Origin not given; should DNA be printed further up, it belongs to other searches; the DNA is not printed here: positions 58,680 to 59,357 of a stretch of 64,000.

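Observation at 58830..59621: Tandem signal-peptide-bearing neelaredoxin-fold paralogs with an incomplete His4Cys ligand set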

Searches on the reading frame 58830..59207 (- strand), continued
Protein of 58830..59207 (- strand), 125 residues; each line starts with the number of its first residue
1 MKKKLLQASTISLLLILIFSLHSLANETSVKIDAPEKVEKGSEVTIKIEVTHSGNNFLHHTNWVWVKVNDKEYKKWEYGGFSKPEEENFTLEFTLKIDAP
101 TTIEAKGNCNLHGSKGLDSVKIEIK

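Call 29: search_protein_representatives(alignment_id=A1)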
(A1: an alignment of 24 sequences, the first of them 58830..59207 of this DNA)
Query: 24 sequences, 125 profile positions. Proteins with E-value up to 0.001 (for the whole library): 245; up to 1e-10: 103; up to 1e-30: 37. The best 150 are listed.
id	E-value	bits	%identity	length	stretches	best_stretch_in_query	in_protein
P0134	1.5e-46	173.6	-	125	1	1-125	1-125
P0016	4.5e-46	172.1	-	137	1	1-125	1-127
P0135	2.7e-44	166.4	-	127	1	1-124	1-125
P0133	3.1e-43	163.0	-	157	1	1-124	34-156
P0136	2.2e-42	160.2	-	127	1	7-124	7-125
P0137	2.7e-42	159.9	-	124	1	2-125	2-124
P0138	6.2e-42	158.7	-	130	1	6-124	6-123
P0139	1.3e-41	157.7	-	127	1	1-124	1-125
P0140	5.6e-41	155.6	-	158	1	4-123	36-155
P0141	5.6e-40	152.4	-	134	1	1-124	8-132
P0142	8.4e-40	151.8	-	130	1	9-123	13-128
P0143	5.8e-39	149.1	-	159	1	7-125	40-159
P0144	8.8e-39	148.5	-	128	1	1-124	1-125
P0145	6.7e-38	145.7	-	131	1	5-123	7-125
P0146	6.8e-38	145.7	-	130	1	10-125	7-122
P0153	1.9e-35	137.8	-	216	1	11-123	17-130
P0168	1.0e-31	125.7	-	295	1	11-122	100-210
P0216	1.1e-15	73.9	-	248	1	12-119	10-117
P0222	1.1e-13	67.4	-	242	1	9-116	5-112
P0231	6.3e-12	61.8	-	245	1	10-124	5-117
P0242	8.3e-10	54.9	-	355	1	11-124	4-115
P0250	1.3e-08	51.1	-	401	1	9-121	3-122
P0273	1.9e-06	44.1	-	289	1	1-115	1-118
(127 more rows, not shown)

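Call 32: find_related_loci(query=A1, collection=genome_contigs, flank=10000)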
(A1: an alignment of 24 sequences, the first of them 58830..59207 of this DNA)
Query A1 (125 aa) in genome_contigs; peptide patterns used: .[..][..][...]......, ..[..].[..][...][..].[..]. (x = any residue, [..] = any of these).
201 stretches matched a pattern; 163 encode a relative of the query (tblastn E <= 1e-3); the best 80 are kept; 80 distinct loci.
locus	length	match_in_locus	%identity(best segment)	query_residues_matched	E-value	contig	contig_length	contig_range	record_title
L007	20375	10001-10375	70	1-125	2e-55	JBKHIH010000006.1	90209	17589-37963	MAG: Thiohalospira sp. isolate D1M13_4 NODE_23_length_90209_cov_6.943441, whole genome shotgun sequence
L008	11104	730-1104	60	1-125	8e-50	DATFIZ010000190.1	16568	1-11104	MAG TPA_asm: Bacteroidales bacterium isolate SMAG_U9131 k141_32525, whole genome shotgun sequence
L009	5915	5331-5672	61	12-125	5e-44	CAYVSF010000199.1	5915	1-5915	MAG TPA_asm: uncultured Bacteroidales bacterium isolate binchicken_co13_200 genome assembly, contig: NODE_22998_length_5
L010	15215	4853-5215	59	1-125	1e-42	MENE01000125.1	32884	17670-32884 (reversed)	MAG: Bacteroidetes bacterium GWA2_31_9b gwa2_scaffold_3948, whole genome shotgun sequence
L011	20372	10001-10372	55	1-125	8e-42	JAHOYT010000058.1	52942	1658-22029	MAG: Bacteroidales bacterium isolate CORE_19_RING_Bin_00002 c_000000000068, whole genome shotgun sequence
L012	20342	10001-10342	57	1-116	8e-41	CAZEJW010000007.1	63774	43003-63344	MAG TPA_asm: uncultured Leptospirales bacterium isolate binchicken_co42_224 genome assembly, contig: NODE_286_length_637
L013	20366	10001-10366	54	1-122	2e-40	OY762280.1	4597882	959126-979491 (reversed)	MAG: Bacteroidales bacterium isolate 20329f36-1aa7-4b1c-baf8-c582a14de254 genome assembly, chromosome: 1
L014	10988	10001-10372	56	1-124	3e-40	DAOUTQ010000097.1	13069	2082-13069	MAG TPA_asm: Bacteroidales bacterium isolate CSMAG_801 CSMAG_801_k141_931878_length_13069_cov_8.0000, whole genome shotg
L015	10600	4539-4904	56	1-122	4e-40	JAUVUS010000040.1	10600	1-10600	MAG: Bacteroidales bacterium isolate CSMAG_798 CSMAG_798_k127_2247661_length_10600_cov_17.2727, whole genome shotgun seq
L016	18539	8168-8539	57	1-124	3e-40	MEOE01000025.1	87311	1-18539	MAG: Bacteroidetes bacterium GWF2_33_16 gwf2_scaffold_350, whole genome shotgun sequence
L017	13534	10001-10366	54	1-122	1e-39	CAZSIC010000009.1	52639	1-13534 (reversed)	MAG TPA_asm: uncultured Bacteroidales bacterium isolate SRP141376_co4_236 genome assembly, contig: NODE_1141_length_5263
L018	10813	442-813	55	1-124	3e-39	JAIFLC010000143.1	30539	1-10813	MAG: Bacteroidetes bacterium isolate bin_153 scaffold_2875, whole genome shotgun sequence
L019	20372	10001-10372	52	1-124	4e-39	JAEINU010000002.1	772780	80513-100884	MAG: Bacteroidales bacterium isolate MAG12 NODE_3_length_772780_cov_61.558827, whole genome shotgun sequence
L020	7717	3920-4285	55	1-122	4e-39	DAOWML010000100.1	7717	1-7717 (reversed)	MAG TPA_asm: Bacteroidales bacterium isolate CSMAG_3001 CSMAG_3001_k141_982812_length_7717_cov_40.7289, whole genome sho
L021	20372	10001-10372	52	1-124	5e-39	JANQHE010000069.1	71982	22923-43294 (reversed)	MAG: Bacteroidales bacterium isolate PL23b_bin.85 k99_1344047, whole genome shotgun sequence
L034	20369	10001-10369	43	2-124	2e-36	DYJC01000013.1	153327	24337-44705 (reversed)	MAG TPA_asm: Desulfosudis oleivorans isolate FI88_44_71 Afr_mines_FI88_69_length_153327_cov_28_481242, whole genome shot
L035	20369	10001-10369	43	2-124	1e-36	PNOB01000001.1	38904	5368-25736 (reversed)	MAG: Desulfobacterium sp. isolate SW.3.97 SW_1000500_38904, whole genome shotgun sequence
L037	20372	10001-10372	47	1-125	4e-36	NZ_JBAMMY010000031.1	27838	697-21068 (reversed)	Desulfobacterium sp. N47 k141_14, whole genome shotgun sequence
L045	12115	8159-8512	49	15-125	5e-35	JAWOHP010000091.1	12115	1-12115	MAG: Desulfobacterales bacterium isolate CWP4-3.bin.202 k191_3501163, whole genome shotgun sequence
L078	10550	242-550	48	23-125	5e-31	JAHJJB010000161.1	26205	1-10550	MAG: Proteobacteria bacterium isolate Modern_marine_rock_biofilm.mb.18 Modern_marine_rock.mb.18_k141_492544, whole genom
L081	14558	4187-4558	41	1-125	1e-30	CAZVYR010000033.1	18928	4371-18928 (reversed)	MAG TPA_asm: uncultured Leptospirales bacterium isolate binchicken_co129_857 genome assembly, contig: NODE_8461_length_1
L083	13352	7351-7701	44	12-125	1e-30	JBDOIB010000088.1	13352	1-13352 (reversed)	MAG: Thermodesulfobacteriota bacterium isolate TC202112_Ori_Bins020 k147_263484, whole genome shotgun sequence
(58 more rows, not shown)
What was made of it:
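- Hosts are anaerobe lineages (call 32). Hosts are anaerobes from sediments and sulfidic settings, where copper is scarce (call 32; the habitat point is an inference).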

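Call 38: search_protein_families(library=pfam, proteins=[L034:12813-14918:+, L045:10148-10870:-, L037:12855-13727:+, L083:4970-6370:-, L078:2806-4104:-, L035:16299-17123:-, L037:6697-7662:+, L037:9297-9983:+, L081:4791-6077:-, L045:8930-10141:-], max_evalue=0.0001)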
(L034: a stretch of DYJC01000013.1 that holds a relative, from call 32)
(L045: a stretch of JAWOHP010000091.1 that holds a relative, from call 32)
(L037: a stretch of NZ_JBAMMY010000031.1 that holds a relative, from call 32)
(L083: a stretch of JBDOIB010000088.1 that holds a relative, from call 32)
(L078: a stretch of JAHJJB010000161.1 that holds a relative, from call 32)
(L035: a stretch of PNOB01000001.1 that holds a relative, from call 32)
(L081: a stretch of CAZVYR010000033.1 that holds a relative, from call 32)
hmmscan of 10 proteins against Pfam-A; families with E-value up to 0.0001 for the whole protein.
L034:12813-14918:+ (701 aa): 7 families
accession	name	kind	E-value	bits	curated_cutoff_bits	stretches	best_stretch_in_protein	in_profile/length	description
PF00072.30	Response_reg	-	7.4e-22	78.1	30.2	1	583-689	1-106/111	Response regulator receiver domain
PF08448.16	PAS_4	-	3.1e-21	76.1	23.1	2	205-313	2-109/110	PAS fold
PF02518.31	HATPase_c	-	1.8e-20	73.9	26.4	1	440-560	3-110/111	Histidine kinase-, DNA gyrase B-, and HSP90-like ATPase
PF00989.32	PAS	-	4.3e-18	65.8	22.6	1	200-309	3-113/113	PAS fold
PF13426.13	PAS_9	-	4.8e-11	43.3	27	1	209-311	2-103/103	PAS domain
PF00512.31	HisKA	-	9.2e-08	32.5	26.9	1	330-390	4-63/66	His Kinase A (phospho-acceptor) domain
PF13188.13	PAS_8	-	1.5e-07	31.5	21.8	1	199-250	2-54/65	PAS domain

L045:10148-10870:- (240 aa): 2 families
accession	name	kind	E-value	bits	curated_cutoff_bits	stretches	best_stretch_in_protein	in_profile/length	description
PF00005.33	ABC_tran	-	9.4e-30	104.4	25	1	34-182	1-136/137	ABC transporter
PF13304.12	AAA_21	-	3.6e-07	31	27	0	152-216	235-301/304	AAA domain, putative AbiEii toxin, Type IV TA system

L037:12855-13727:+ (290 aa): 3 families
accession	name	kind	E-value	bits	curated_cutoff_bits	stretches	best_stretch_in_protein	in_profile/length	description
PF00561.26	Abhydrolase_1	-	3.5e-20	73.2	25.8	1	17-162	2-150/245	alpha/beta hydrolase fold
PF12697.13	Abhydrolase_6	-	1.7e-15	58.7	26.3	1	18-246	1-211/217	Alpha/beta hydrolase family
PF12146.15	Hydrolase_4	-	1.3e-05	25.1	27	1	19-118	8-112/239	Serine aminopeptidase, S33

L083:4970-6370:- (466 aa): 2 families
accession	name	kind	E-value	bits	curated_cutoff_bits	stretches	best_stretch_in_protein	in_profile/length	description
PF07690.21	MFS_1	-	4.5e-55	187.4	33.4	2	19-230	2-222/347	Major Facilitator Superfamily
PF13347.12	MFS_2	-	4.5e-07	29.2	27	1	253-419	215-385/427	MFS/sugar transport protein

L078:2806-4104:- (432 aa): 2 families
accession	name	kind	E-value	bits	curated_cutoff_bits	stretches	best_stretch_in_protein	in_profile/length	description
PF16576.10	HlyD_D23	-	1.2e-15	57.8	30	1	75-321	8-214/214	Barrel-sandwich domain of CusB or HlyD membrane-fusion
PF13437.12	HlyD_3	-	1.6e-13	51.7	22.2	1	211-318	1-106/106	HlyD family secretion protein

L035:16299-17123:- (274 aa): 3 families
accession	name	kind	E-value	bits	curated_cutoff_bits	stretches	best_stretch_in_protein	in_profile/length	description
PF13237.11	Fer4_10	-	3.5e-06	27.3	25.5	1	198-245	2-53/53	4Fe-4S dicluster domain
PF00037.32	Fer4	-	8.3e-06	25.9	21.1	1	228-249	2-23/24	4Fe-4S binding domain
PF12837.12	Fer4_6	-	1.9e-05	24.8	25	1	228-248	3-23/24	4Fe-4S binding domain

L037:6697-7662:+ (321 aa): 3 families
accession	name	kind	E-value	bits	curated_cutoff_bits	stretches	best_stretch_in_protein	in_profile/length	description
PF03358.20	FMN_red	-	4.9e-23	81.8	24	1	1-104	1-104/152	NADPH-dependent FMN reductase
PF01451.26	LMWPc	-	1.9e-18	67.5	23.2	1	196-317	1-143/144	Low molecular weight phosphotyrosine protein phosphatase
PF02525.22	Flavodoxin_2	-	3.8e-11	43.5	27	1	2-108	2-112/198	Flavodoxin-like fold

L037:9297-9983:+ (228 aa): 2 families
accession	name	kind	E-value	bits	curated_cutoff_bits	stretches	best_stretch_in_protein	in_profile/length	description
PF13646.12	HEAT_2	-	7.3e-07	29.8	27.7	0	136-202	12-73/88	HEAT repeats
PF13513.12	HEAT_EZ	-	2.7e-05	25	27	0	140-187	3-54/55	HEAT-like repeat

L081:4791-6077:- (428 aa): 1 family
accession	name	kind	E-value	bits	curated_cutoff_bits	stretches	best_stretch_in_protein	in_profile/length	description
PF00202.27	Aminotran_3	-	1.9e-70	238.1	30.5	1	34-399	9-376/403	Aminotransferase class-III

L045:8930-10141:- (403 aa): 2 families
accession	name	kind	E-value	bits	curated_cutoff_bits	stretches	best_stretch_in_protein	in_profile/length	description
PF12704.14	MacB_PCD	-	5.2e-54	184.1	27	1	20-243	1-207/207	MacB-like periplasmic core domain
PF02687.27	FtsX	-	9.9e-19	68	25.5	1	283-392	2-116/120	FtsX-like permease C-terminal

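Call 43: search_solved_structures(query=A1, max_evalue=1, show_alignments=5)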
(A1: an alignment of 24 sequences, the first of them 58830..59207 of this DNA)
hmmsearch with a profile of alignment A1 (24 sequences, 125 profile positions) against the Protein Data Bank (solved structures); distinct sequences matched with E-value up to 1: 8.
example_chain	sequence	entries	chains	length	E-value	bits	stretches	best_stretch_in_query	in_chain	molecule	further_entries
2amu_A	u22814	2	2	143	4e-06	30.1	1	31-122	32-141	Putative superoxide reductase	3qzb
4brj_A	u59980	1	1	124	2.9e-05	27.3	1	23-115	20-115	DESULFOFERRODOXIN, FERROUS IRON-BINDING REGION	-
4bk8_A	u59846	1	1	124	0.00012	25.3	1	23-115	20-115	DESULFOFERRODOXIN, FERROUS IRON-BINDING REGION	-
4brv_A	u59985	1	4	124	0.00022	24.4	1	25-115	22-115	DESULFOFERRODOXIN, FERROUS IRON-BINDING REGION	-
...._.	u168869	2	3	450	0.055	16.7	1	64-123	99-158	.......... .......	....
2ji2_A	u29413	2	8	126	0.47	13.7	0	49-114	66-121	Desulfoferrodoxin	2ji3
9wng_B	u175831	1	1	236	0.6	13.3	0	4-53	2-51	P2C2 Fab light chain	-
8feh_D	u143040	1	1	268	0.74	13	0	81-110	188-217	Minor capsid protein A1 fusion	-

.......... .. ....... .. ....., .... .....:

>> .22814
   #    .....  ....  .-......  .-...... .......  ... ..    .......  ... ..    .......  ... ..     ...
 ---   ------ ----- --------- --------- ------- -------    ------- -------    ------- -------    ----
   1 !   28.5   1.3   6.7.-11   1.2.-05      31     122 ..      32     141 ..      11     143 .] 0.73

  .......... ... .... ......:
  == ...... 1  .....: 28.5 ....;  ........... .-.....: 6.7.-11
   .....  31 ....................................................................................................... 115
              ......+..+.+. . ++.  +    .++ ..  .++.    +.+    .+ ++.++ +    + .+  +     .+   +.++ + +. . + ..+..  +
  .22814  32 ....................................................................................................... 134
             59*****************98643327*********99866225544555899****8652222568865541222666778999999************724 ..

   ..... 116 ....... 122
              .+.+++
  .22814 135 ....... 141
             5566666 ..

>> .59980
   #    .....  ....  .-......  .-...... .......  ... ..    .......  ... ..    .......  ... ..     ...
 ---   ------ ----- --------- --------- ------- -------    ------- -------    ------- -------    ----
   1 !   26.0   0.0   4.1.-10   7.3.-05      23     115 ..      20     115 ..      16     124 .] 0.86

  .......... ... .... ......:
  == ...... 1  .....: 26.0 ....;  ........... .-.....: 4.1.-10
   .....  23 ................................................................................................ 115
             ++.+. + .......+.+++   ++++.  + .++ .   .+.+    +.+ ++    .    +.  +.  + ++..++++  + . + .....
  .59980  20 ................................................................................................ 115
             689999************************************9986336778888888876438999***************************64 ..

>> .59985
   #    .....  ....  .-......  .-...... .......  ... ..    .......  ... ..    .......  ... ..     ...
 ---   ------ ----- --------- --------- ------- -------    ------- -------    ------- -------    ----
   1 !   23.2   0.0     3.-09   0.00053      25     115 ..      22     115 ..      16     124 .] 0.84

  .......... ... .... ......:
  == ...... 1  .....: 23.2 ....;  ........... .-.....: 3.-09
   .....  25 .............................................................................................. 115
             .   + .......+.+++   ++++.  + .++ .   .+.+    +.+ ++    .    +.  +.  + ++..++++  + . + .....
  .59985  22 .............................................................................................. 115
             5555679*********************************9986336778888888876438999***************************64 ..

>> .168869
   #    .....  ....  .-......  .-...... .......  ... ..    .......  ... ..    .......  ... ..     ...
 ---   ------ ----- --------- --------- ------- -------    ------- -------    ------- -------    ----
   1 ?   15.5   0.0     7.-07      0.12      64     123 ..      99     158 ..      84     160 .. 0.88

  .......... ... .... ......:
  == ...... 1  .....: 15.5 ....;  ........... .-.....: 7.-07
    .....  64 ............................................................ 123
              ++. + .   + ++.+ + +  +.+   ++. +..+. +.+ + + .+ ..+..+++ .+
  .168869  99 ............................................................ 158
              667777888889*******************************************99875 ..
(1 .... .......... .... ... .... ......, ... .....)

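Call 61: search_protein_families(library=pfam, proteins=[L037:1067-1753:-, L037:2322-2897:+, L037:2970-3344:+, L037:3366-3530:+, L037:3590-4027:+, L037:4285-5586:+, L037:5615-6643:+, L037:7944-9140:+, L037:10761-11447:-, L037:11470-12498:-], max_evalue=0.001)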
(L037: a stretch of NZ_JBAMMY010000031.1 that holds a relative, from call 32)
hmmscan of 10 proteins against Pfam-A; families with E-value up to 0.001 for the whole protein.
L037:1067-1753:- (228 aa): 2 families
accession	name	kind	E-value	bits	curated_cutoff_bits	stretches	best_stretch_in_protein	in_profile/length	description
PF00359.27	PTS_EIIA_2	-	9.3e-24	84.5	27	1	90-217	16-142/144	Phosphoenolpyruvate-dependent sugar phosphotransferase system, EIIA 2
PF12728.13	HTH_17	-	1.2e-07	32.3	27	1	3-51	2-50/51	Helix-turn-helix domain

L037:2322-2897:+ (191 aa): 4 families
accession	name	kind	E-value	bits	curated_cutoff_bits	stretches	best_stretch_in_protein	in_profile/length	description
PF02915.23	Rubrerythrin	-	3.8e-32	112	22.8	1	11-138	1-136/137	Rubrerythrin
PF21349.2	RUBY_RBDX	-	1.3e-16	60.1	26.5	1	156-185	1-30/30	Rubrerythrin, rubredoxin-like domain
PF00210.30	Ferritin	-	2.8e-10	40.7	24.5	1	15-144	6-141/142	Ferritin-like domain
PF23458.2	DUF7130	-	5.2e-07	29.9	35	1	141-186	40-85/89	Domain of unknown function (DUF7130)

L037:2970-3344:+ (124 aa): 2 families
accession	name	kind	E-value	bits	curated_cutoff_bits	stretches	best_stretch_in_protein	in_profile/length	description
PF01880.24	Desulfoferrodox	-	8.7e-24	84.4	22.2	1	42-123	2-96/98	Desulfoferrodoxin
PF06397.17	Desulfoferrod_N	-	7.8e-21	73.9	23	1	2-37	1-36/36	Desulfoferrodoxin, N-terminal domain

L037:3366-3530:+ (54 aa): 1 family
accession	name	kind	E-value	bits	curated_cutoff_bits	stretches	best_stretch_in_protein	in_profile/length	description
PF21349.2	RUBY_RBDX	-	6.7e-10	38.7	26.5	1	4-30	1-27/30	Rubrerythrin, rubredoxin-like domain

L037:3590-4027:+ (145 aa): 3 families
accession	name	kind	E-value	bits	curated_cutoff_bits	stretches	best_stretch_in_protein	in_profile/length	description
PF00258.30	Flavodoxin_1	-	2.2e-10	41.3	25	1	6-106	1-114/143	Flavodoxin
PF12724.12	Flavodoxin_5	-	4.3e-10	40.5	27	1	5-84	1-77/145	Flavodoxin domain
PF03358.20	FMN_red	-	3.4e-06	27.2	24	1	45-114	66-138/152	NADPH-dependent FMN reductase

L037:4285-5586:+ (433 aa): 1 family
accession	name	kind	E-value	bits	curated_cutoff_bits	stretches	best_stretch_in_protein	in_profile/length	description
PF01654.22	Cyt_bd_oxida_I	-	2.6e-175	583.4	26.2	1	6-431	1-418/418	Cytochrome bd terminal oxidase subunit I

L037:5615-6643:+ (342 aa): 1 family
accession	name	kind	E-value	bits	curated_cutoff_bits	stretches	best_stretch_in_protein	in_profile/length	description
PF02322.20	Cyt_bd_oxida_II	-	4.8e-106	354.9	35.6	1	3-327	1-302/302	Cytochrome bd terminal oxidase subunit II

L037:7944-9140:+ (398 aa): 4 families
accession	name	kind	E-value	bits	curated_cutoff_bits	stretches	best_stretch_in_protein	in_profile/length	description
PF19583.5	ODP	-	4.9e-22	79.2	27.2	1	34-225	3-194/194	ODP family beta lactamase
PF00258.30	Flavodoxin_1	-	2.4e-16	60.6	25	1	253-383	1-141/143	Flavodoxin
PF12706.13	Lactamase_B_2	-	1.1e-08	35.4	27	1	46-147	4-116/200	Beta-lactamase superfamily domain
PF00753.33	Lactamase_B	-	1.8e-07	31.8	22.7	1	34-173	6-158/196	Metallo-beta-lactamase superfamily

L037:10761-11447:- (228 aa): 2 families
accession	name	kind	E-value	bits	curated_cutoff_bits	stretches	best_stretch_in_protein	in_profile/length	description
PF08534.16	Redoxin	-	8.3e-20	71.5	26.6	1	77-217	2-147/148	Redoxin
PF00578.27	AhpC-TSA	-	7.3e-16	58.7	26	1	77-202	1-124/124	AhpC/TSA family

L037:11470-12498:- (342 aa): 2 families
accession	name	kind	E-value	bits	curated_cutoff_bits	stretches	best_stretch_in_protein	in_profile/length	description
PF03641.19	Lysine_decarbox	-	7e-27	94.6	27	1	119-251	5-129/131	Possible lysine decarboxylase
PF18306.6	LDcluster4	-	5.5e-16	59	26.3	1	77-191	3-114/151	SLOG cluster4 family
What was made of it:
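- In Desulfobacterium sp. N47 the pair sits among rubrerythrin, a canonical Dx-SOR, a rubredoxin-like protein, flavodoxin, cytochrome bd, a flavodiiron protein and a peroxiredoxin (call 61). No copper-homeostasis genes were among the neighbour genes examined (calls 38, 61). Where the context is informative, it is Fe-based O2/ROS defence (call 61).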
